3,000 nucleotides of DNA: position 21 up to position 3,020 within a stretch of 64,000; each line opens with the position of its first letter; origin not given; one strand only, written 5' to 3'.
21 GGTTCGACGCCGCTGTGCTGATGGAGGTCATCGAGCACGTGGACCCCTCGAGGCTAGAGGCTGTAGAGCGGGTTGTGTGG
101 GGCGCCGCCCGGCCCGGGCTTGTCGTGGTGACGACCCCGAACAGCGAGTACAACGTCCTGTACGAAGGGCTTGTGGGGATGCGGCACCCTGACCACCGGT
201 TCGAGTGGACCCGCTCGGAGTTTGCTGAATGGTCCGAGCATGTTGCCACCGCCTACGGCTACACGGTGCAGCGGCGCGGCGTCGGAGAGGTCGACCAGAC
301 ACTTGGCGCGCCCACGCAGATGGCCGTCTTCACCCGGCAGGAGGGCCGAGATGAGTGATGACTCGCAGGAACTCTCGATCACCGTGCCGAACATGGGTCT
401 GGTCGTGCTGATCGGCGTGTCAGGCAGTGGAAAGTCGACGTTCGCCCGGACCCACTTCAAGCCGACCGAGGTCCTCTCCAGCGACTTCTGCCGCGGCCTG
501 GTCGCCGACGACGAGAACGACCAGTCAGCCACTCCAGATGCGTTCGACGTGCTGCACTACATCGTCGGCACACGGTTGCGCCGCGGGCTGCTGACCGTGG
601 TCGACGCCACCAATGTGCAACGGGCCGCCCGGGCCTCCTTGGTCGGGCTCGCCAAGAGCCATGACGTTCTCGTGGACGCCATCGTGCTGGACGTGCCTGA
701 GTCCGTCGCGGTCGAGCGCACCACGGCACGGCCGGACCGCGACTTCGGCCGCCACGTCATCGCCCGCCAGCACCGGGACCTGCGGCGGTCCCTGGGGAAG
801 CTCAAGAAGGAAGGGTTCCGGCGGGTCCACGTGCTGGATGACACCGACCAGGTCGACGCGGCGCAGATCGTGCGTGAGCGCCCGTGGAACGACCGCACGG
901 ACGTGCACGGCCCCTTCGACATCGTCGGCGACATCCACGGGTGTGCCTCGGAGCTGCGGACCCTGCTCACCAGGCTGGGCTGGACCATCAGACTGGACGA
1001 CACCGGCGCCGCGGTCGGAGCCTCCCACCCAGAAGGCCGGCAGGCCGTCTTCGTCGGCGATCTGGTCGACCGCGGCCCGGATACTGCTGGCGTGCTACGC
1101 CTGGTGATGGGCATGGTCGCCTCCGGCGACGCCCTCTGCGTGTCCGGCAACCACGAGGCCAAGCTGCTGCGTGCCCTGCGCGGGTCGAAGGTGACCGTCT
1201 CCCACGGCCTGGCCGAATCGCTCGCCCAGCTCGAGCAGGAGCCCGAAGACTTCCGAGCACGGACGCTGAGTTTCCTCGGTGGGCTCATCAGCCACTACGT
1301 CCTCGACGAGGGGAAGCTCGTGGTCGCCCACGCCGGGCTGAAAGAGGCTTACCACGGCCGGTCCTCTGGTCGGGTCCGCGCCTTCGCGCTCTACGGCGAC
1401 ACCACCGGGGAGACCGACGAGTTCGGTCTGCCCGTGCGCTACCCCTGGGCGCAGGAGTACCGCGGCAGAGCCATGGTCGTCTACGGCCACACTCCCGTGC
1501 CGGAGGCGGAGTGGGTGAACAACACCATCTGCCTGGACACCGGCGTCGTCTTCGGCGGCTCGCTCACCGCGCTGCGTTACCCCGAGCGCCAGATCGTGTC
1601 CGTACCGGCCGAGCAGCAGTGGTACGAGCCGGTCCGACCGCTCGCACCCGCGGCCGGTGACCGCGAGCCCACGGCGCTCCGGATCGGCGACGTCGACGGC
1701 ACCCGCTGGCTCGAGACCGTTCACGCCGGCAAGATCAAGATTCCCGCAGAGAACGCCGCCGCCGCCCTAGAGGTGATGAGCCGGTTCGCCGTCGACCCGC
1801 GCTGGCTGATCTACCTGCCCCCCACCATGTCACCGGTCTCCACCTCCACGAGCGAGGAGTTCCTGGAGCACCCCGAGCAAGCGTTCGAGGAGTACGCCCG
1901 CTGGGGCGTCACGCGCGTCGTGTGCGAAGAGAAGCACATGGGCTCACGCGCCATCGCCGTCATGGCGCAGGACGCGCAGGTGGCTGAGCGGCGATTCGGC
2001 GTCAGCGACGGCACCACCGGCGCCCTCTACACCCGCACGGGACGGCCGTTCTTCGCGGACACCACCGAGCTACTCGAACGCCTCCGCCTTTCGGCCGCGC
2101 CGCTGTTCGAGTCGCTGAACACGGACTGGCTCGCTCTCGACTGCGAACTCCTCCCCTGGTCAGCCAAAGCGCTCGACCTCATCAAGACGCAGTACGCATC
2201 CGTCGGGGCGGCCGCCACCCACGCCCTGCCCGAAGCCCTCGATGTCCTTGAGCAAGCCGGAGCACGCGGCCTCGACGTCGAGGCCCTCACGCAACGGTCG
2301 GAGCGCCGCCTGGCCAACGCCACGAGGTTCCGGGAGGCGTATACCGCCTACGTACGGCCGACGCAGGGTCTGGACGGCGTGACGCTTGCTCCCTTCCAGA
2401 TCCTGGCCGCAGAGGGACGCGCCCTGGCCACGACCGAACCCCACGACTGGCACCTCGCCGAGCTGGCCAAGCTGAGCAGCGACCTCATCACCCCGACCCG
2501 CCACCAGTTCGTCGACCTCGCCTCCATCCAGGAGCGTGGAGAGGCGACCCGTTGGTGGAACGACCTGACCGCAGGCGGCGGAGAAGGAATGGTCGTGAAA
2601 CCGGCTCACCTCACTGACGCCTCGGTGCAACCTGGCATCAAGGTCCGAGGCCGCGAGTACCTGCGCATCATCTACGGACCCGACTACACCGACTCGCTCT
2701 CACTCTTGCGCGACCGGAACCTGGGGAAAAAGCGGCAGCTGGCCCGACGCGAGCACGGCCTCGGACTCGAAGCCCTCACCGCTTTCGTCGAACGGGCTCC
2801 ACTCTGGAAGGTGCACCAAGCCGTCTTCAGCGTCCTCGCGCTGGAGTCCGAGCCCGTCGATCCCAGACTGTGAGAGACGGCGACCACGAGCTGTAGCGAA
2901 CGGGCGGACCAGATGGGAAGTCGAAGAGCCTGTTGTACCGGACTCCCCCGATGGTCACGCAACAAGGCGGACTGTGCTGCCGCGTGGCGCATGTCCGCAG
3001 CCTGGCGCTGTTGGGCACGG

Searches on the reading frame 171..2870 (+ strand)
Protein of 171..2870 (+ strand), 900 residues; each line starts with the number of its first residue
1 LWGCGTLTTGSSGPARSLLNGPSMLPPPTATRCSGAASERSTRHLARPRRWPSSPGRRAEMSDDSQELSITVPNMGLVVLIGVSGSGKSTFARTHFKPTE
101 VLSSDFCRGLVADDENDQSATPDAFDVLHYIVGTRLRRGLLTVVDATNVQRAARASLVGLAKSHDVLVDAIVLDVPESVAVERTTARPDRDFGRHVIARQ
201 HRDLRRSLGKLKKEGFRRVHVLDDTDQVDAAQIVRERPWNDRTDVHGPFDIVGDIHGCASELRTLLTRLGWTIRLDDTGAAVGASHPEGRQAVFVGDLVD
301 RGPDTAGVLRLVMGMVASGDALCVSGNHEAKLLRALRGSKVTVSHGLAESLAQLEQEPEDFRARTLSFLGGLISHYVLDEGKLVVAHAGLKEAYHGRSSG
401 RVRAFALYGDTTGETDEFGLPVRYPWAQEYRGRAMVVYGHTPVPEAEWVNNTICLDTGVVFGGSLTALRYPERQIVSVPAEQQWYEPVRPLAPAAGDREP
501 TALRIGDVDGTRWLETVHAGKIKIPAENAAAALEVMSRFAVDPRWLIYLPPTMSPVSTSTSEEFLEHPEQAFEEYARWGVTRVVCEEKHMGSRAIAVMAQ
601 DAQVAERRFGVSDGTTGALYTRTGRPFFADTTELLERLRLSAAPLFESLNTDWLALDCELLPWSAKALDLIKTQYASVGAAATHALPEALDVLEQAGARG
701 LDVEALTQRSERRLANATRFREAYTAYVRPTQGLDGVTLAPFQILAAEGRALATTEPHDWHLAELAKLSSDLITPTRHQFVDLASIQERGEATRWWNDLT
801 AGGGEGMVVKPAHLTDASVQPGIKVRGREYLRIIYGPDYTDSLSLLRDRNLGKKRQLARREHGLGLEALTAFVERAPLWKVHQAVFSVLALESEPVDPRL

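Call 64: search_protein_families(library=pfam, proteins=[window:171-2870:+], max_evalue=0.0001)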
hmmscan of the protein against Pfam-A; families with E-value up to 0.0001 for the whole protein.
window:171-2870:+ (900 aa): 4 families
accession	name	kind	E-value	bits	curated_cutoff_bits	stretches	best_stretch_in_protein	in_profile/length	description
PF16542.10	PNKP_ligase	-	1.1e-159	532.2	28.2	1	531-895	1-377/377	PNKP adenylyltransferase domain, ligase domain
PF13671.12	AAA_33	-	2.4e-28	99.7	27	1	77-207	1-139/143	AAA domain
PF00149.33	Metallophos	-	1.2e-11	45.9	21.5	1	248-444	2-191/191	Calcineurin-like phosphoesterase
PF13191.12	AAA_16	-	1.6e-05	25.9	32.6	1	73-231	22-147/167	AAA ATPase domain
